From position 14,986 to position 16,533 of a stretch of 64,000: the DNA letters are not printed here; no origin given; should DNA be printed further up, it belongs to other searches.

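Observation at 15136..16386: E1 dehydrase hallmarks can be read directly from the translation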

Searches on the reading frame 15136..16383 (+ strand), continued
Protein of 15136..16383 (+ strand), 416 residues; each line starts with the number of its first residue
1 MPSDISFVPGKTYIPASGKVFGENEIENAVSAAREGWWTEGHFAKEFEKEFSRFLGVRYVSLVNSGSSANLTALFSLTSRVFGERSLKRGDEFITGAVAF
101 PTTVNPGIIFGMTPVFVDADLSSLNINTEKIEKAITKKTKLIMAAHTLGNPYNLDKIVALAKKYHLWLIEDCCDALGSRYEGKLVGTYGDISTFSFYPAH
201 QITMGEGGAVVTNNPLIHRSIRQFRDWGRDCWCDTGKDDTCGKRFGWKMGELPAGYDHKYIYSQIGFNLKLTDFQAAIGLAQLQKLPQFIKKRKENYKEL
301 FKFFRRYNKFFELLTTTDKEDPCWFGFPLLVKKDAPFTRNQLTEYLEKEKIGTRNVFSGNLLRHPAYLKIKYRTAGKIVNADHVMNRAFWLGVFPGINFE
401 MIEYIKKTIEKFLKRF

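Call 36: find_encoding_contigs(protein=P0001, flank=10000, max_places=2)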
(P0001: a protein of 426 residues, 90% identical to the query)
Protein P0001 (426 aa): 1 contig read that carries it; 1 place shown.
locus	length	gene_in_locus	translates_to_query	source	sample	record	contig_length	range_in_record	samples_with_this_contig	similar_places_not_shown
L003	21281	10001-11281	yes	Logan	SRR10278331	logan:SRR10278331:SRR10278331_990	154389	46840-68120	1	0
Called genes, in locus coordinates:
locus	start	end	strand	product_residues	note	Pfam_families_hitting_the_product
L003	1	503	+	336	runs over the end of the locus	PF01408:GFO_IDH_MocA, PF22725:GFO_IDH_MocA_C3, PF02894:GFO_IDH_MocA_C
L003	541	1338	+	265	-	PF00106:adh_short, PF01370:Epimerase (faint), PF13561:adh_short_C2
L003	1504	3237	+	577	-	PF02776:TPP_enzyme_N, PF00205:TPP_enzyme_M, PF02775:TPP_enzyme_C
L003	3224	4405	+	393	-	PF22674:C2185-like_N (weak), PF05050:Methyltransf_21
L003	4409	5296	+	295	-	PF01073:3Beta_HSD (faint), PF01370:Epimerase, PF04321:RmlD_sub_bind, PF16363:GDP_Man_Dehyd (faint)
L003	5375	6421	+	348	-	PF03102:NeuB, PF08666:SAF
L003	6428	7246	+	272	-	PF01261:AP_endonuc_2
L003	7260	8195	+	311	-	PF00535:Glycos_transf_2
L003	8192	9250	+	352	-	PF13489:Methyltransf_23, PF07021:MetW (faint), PF13649:Methyltransf_25, PF13847:Methyltransf_31 (weak), PF08241:Methyltransf_11, PF08242:Methyltransf_12 (weak), PF22674:C2185-like_N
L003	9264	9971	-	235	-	PF00535:Glycos_transf_2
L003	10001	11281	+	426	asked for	PF01041:DegT_DnrJ_EryC1, PF01212:Beta_elim_lyase (weak)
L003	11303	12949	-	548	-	-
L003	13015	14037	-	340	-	PF01073:3Beta_HSD, PF01370:Epimerase, PF16363:GDP_Man_Dehyd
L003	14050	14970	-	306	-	PF01370:Epimerase, PF02719:Polysacc_synt_2 (faint), PF04321:RmlD_sub_bind (weak), PF16363:GDP_Man_Dehyd, PF01073:3Beta_HSD (weak)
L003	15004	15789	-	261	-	PF00535:Glycos_transf_2, PF10111:Glyco_tranf_2_2, PF13641:Glyco_tranf_2_3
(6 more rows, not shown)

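Call 37: find_encoding_contigs(protein=P0046, flank=10000, max_places=2)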
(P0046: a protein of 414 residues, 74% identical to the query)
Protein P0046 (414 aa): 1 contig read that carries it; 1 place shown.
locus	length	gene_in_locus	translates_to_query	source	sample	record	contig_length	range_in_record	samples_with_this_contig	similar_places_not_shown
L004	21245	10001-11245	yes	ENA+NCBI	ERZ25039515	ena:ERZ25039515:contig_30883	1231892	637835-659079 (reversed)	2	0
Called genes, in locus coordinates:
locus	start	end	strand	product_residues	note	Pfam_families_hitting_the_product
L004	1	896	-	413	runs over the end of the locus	PF22674:C2185-like_N (weak), PF13353:Fer4_12 (weak), PF04055:Radical_SAM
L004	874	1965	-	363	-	PF00535:Glycos_transf_2, PF10111:Glyco_tranf_2_2, PF13641:Glyco_tranf_2_3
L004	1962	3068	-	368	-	PF04055:Radical_SAM, PF13186:SPASM (weak)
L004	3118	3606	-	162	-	-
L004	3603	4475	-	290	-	PF01370:Epimerase, PF04321:RmlD_sub_bind, PF16363:GDP_Man_Dehyd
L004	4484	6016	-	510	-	PF03102:NeuB, PF07385:Lyx_isomer (faint), PF07883:Cupin_2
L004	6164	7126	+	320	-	PF08282:Hydrolase_3 (weak)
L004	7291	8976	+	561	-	PF02776:TPP_enzyme_N, PF00205:TPP_enzyme_M, PF02775:TPP_enzyme_C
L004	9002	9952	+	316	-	PF00535:Glycos_transf_2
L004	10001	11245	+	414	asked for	PF01041:DegT_DnrJ_EryC1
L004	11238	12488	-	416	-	-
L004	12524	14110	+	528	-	PF13231:PMT_2 (weak)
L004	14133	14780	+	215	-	PF00702:Hydrolase, PF13419:HAD_2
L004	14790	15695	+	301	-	-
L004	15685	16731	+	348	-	PF00535:Glycos_transf_2, PF10111:Glyco_tranf_2_2, PF13641:Glyco_tranf_2_3, PF13632:Glyco_trans_2_3 (weak)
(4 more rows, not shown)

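Call 38: find_encoding_contigs(protein=P0002, flank=10000, max_places=3)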
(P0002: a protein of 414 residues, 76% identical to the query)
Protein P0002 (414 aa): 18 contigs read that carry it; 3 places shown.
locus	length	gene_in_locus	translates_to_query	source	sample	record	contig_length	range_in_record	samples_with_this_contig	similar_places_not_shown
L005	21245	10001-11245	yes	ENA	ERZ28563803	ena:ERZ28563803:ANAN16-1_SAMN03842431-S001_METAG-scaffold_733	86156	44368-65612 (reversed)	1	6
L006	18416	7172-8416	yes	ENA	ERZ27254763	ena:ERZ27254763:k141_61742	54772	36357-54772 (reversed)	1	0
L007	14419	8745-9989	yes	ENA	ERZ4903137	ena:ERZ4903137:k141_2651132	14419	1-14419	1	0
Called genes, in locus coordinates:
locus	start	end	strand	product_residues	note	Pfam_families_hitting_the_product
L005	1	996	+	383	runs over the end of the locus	PF22674:C2185-like_N, PF05050:Methyltransf_21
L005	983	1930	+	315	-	PF00535:Glycos_transf_2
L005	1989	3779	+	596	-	PF02776:TPP_enzyme_N, PF00205:TPP_enzyme_M, PF02775:TPP_enzyme_C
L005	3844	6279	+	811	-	PF00404:Dockerin_1 (faint)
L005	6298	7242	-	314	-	PF00535:Glycos_transf_2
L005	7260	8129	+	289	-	PF13292:DXP_synthase_N (weak), PF00456:Transketolase_N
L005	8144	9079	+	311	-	PF02779:Transket_pyr, PF02780:Transketolase_C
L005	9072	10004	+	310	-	PF00535:Glycos_transf_2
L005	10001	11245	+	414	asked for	PF01041:DegT_DnrJ_EryC1, PF01212:Beta_elim_lyase (weak)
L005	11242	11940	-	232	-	PF00535:Glycos_transf_2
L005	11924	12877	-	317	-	PF01073:3Beta_HSD, PF01370:Epimerase, PF02719:Polysacc_synt_2 (faint), PF04321:RmlD_sub_bind, PF16363:GDP_Man_Dehyd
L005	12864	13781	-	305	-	PF02779:Transket_pyr, PF02780:Transketolase_C (weak)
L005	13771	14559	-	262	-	PF00456:Transketolase_N, PF13292:DXP_synthase_N (faint)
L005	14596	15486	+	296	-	PF13489:Methyltransf_23, PF05219:DREV (weak), PF07021:MetW (weak), PF08003:Methyltransf_9 (faint), PF13847:Methyltransf_31, PF08241:Methyltransf_11, PF08242:Methyltransf_12, PF13649:Methyltransf_25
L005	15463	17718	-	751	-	-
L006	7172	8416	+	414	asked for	PF01041:DegT_DnrJ_EryC1, PF01212:Beta_elim_lyase (weak)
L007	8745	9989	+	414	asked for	PF01041:DegT_DnrJ_EryC1, PF01212:Beta_elim_lyase (weak)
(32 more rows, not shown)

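Call 39: search_protein_families(library=pfam, proteins=[P0121, P0122, P0123, P0124, P0126, P0128, P0130, P0134, P0145, P0203], max_evalue=0.00001)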
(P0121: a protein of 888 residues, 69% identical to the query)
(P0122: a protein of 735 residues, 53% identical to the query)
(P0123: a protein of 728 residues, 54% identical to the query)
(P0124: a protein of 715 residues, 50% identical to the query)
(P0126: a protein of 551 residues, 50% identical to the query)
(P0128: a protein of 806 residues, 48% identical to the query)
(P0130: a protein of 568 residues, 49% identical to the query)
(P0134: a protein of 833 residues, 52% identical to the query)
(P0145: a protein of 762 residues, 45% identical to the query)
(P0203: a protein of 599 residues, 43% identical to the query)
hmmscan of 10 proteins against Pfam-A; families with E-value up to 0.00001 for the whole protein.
P0121 (888 aa): 3 families
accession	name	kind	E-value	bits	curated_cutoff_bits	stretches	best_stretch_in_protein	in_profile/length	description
PF01041.23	DegT_DnrJ_EryC1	-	2.1e-89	300.7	19.8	2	14-196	4-178/360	DegT/DnrJ/EryC1/StrS aminotransferase family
PF14890.11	Intein_splicing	-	3.8e-20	72.7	35.8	1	214-671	10-155/155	Intein splicing domain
PF14528.11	LAGLIDADG_3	-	2.6e-12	47.2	22.5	1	485-572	2-65/82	LAGLIDADG-like domain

P0122 (735 aa): 6 families
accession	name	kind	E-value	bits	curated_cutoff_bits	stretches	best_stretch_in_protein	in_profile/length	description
PF01041.23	DegT_DnrJ_EryC1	-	1.4e-93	314.4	19.8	1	38-422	5-355/360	DegT/DnrJ/EryC1/StrS aminotransferase family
PF01370.27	Epimerase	-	1.3e-35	123.4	20.9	1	436-659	1-233/240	NAD dependent epimerase/dehydratase family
PF16363.11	GDP_Man_Dehyd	-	6.1e-20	72.4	27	1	437-730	1-332/332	GDP-mannose 4,6 dehydratase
PF01073.25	3Beta_HSD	-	2.9e-12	46.6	22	1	437-651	1-229/280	3-beta hydroxysteroid dehydrogenase/isomerase family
PF04321.23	RmlD_sub_bind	-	9.2e-08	31.9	27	1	436-579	3-131/287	RmlD substrate binding domain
PF02719.21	Polysacc_synt_2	-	4.1e-06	26.6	20.2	1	436-547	1-125/293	Polysaccharide biosynthesis protein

P0123 (728 aa): 5 families
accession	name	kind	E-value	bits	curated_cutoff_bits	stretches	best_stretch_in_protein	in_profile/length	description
PF01041.23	DegT_DnrJ_EryC1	-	5.4e-86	289.5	19.8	1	336-718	8-359/360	DegT/DnrJ/EryC1/StrS aminotransferase family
PF04321.23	RmlD_sub_bind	-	3.2e-64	217.2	27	1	1-273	1-270/287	RmlD substrate binding domain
PF01370.27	Epimerase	-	8.9e-26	91.2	20.9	1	3-208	1-228/240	NAD dependent epimerase/dehydratase family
PF16363.11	GDP_Man_Dehyd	-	4.2e-11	43.3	27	1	38-231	56-263/332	GDP-mannose 4,6 dehydratase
PF02719.21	Polysacc_synt_2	-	4.3e-08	33.1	20.2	1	41-141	61-149/293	Polysaccharide biosynthesis protein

P0124 (715 aa): 4 families
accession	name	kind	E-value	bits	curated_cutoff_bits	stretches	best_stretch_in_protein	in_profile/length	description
PF01041.23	DegT_DnrJ_EryC1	-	6.8e-89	299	19.8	1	323-705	6-356/360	DegT/DnrJ/EryC1/StrS aminotransferase family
PF04321.23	RmlD_sub_bind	-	1.1e-43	149.8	27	1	1-264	1-268/287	RmlD substrate binding domain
PF01370.27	Epimerase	-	7.8e-18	65.2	20.9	1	3-171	1-188/240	NAD dependent epimerase/dehydratase family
PF00266.25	Aminotran_5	-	8.4e-06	25.4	21.5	0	362-477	67-182/371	Aminotransferase class-V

P0126 (551 aa): 2 families
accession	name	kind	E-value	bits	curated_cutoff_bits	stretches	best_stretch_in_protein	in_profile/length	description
PF01041.23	DegT_DnrJ_EryC1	-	1.3e-99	334.2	19.8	1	148-541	5-359/360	DegT/DnrJ/EryC1/StrS aminotransferase family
PF00266.25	Aminotran_5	-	6.6e-08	32.3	21.5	0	172-303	48-182/371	Aminotransferase class-V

P0128 (806 aa): 5 families
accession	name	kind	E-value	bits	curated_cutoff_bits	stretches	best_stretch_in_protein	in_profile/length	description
PF01041.23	DegT_DnrJ_EryC1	-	8.5e-89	298.7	19.8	1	45-429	4-359/360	DegT/DnrJ/EryC1/StrS aminotransferase family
PF01370.27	Epimerase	-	1.9e-32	113.1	20.9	1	486-732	1-240/240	NAD dependent epimerase/dehydratase family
PF16363.11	GDP_Man_Dehyd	-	5.9e-19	69.1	27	1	562-799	82-332/332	GDP-mannose 4,6 dehydratase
PF07993.18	NAD_binding_4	-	1.3e-06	28.2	20.1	0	568-670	97-209/258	Male sterility protein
PF01212.27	Beta_elim_lyase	-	8.6e-06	25.7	27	0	67-194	35-170/288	Beta-eliminating lyase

P0130 (568 aa): 1 family
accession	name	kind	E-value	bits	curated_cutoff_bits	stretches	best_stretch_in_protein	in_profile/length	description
PF01041.23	DegT_DnrJ_EryC1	-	2.4e-83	280.8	19.8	1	137-526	5-358/360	DegT/DnrJ/EryC1/StrS aminotransferase family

P0134 (833 aa): 5 families
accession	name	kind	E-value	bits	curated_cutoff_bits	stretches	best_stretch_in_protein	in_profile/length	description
PF01041.23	DegT_DnrJ_EryC1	-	1.2e-85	288.4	19.8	2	43-244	10-204/360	DegT/DnrJ/EryC1/StrS aminotransferase family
PF14890.11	Intein_splicing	-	8.2e-12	45.6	35.8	1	276-643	37-155/155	Intein splicing domain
PF13403.11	Hint_2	-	6.2e-09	36.8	28.4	1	245-289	2-46/147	Hint domain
PF14528.11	LAGLIDADG_3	-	1e-07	32.5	22.5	0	488-561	5-74/82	LAGLIDADG-like domain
PF01053.26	Cys_Met_Meta_PP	-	8.3e-06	25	27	0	45-187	41-175/381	Cys/Met metabolism PLP-dependent enzyme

P0145 (762 aa): 5 families
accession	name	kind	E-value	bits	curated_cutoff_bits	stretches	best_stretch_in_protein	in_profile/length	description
PF01041.23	DegT_DnrJ_EryC1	-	4.6e-80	270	19.8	1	358-740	5-359/360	DegT/DnrJ/EryC1/StrS aminotransferase family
PF01370.27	Epimerase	-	1.3e-34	120.1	20.9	1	14-236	2-240/240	NAD dependent epimerase/dehydratase family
PF16363.11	GDP_Man_Dehyd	-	4.8e-23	82.6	27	1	14-297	1-330/332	GDP-mannose 4,6 dehydratase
PF04321.23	RmlD_sub_bind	-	1.7e-10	40.9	27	1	14-232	4-206/287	RmlD substrate binding domain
PF01073.25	3Beta_HSD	-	3.2e-10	40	22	1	14-217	1-223/280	3-beta hydroxysteroid dehydrogenase/isomerase family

P0203 (599 aa): 1 family
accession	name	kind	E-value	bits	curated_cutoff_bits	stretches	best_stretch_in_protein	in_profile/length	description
PF01041.23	DegT_DnrJ_EryC1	-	4.1e-87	293.2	19.8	1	202-591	5-358/360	DegT/DnrJ/EryC1/StrS aminotransferase family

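Call 42: find_related_loci(query=window:15136-16383:+, collection=genome_contigs, flank=10000)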
Query window:15136-16383:+ (416 aa) in genome_contigs; peptide patterns used: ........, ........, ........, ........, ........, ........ (x = any residue, [..] = any of these).
600 stretches matched a pattern (row limit reached: there are more); 596 encode a relative of the query (tblastn E <= 1e-3); the best 80 are kept; 80 distinct loci.
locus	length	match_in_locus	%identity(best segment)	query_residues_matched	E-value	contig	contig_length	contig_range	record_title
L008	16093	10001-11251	69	1-416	0e+0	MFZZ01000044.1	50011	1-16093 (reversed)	MAG: Candidatus Roizmanbacteria bacterium RIFCSPHIGHO2_12_FULL_38_13 rifcsphigho2_12_scaffold_884, whole genome shotgun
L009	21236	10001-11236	70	6-416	0e+0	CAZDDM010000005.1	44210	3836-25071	MAG TPA_asm: uncultured Gammaproteobacteria bacterium isolate SRP093185_co1_196 genome assembly, contig: NODE_352_length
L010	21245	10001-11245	69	1-414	0e+0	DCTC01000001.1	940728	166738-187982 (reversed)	MAG TPA_asm: Candidatus Roizmanbacteria bacterium UBA1450 UBA1450_contig_1166, whole genome shotgun sequence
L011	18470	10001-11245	70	4-416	0e+0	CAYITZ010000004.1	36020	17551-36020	MAG TPA_asm: uncultured Gammaproteobacteria bacterium isolate ERP119705_co4_438 genome assembly, contig: NODE_845_length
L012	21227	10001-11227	70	7-413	0e+0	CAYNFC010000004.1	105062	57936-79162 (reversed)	MAG TPA_asm: uncultured Gammaproteobacteria bacterium isolate binchicken_co266_245 genome assembly, contig: NODE_462_len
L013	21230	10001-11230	67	7-416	0e+0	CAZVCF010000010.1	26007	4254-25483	MAG TPA_asm: uncultured Gammaproteobacteria bacterium isolate binchicken_co38_723 genome assembly, contig: NODE_3889_len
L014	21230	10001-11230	68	7-414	0e+0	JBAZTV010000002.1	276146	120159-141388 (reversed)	MAG: Candidatus Shapirobacteria bacterium isolate SO_2017_GW1_211 NODE_316_length_276146_cov_5.805028_OW334_2017, whole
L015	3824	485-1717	64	6-414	0e+0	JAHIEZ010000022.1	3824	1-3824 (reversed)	MAG: Patescibacteria group bacterium isolate KR11_0.1_MetaG.mb.53 KR11_0.1_MetaG.mb.53_k141_217421, whole genome shotgun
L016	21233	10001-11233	61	7-416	3e-175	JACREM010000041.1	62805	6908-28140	MAG: Candidatus Gottesmanbacteria bacterium isolate NC_groundwater_1699_Pr3_B-0.1um_43_117 SR-2_scaffold_141_1436678, wh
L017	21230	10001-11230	56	6-415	1e-162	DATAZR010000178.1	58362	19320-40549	MAG TPA_asm: Acidobacteriaceae bacterium isolate SMAG_U5710 k141_2758184, whole genome shotgun sequence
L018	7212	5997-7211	59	7-411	1e-162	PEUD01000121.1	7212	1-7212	MAG: Candidatus Omnitrophica bacterium CG02_land_8_20_14_3_00__42_8 CG02_land_8_20_14_3.00_150_scaffold_8376_c, whole ge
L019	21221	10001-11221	54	6-412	3e-161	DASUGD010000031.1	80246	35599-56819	MAG TPA_asm: Gemmatimonadaceae bacterium isolate SMAG_U1396 k141_1677271, whole genome shotgun sequence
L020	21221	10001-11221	55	7-413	8e-161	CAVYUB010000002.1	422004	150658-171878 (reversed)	MAG: uncultured Acidobacteriaceae bacterium isolate MFD09603.bin.2.76 genome assembly, contig: contig_15213, whole genom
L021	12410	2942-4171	54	6-415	7e-161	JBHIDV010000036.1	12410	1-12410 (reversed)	MAG: Sedimentisphaerales bacterium isolate b3.sp3_bin.2 NODE_1593_length_12410_cov_5.483853, whole genome shotgun sequen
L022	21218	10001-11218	55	7-412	8e-161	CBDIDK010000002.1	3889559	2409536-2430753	MAG: Edaphobacter sp. isolate 48ee43ba-584b-4515-a8d0-9fefd1518295 genome assembly, contig: contig_2, whole genome shotg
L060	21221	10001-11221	56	7-413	5e-157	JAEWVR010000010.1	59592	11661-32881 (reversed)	MAG: Fibrobacteres bacterium isolate OH_SDB_7 k127_1042242, whole genome shotgun sequence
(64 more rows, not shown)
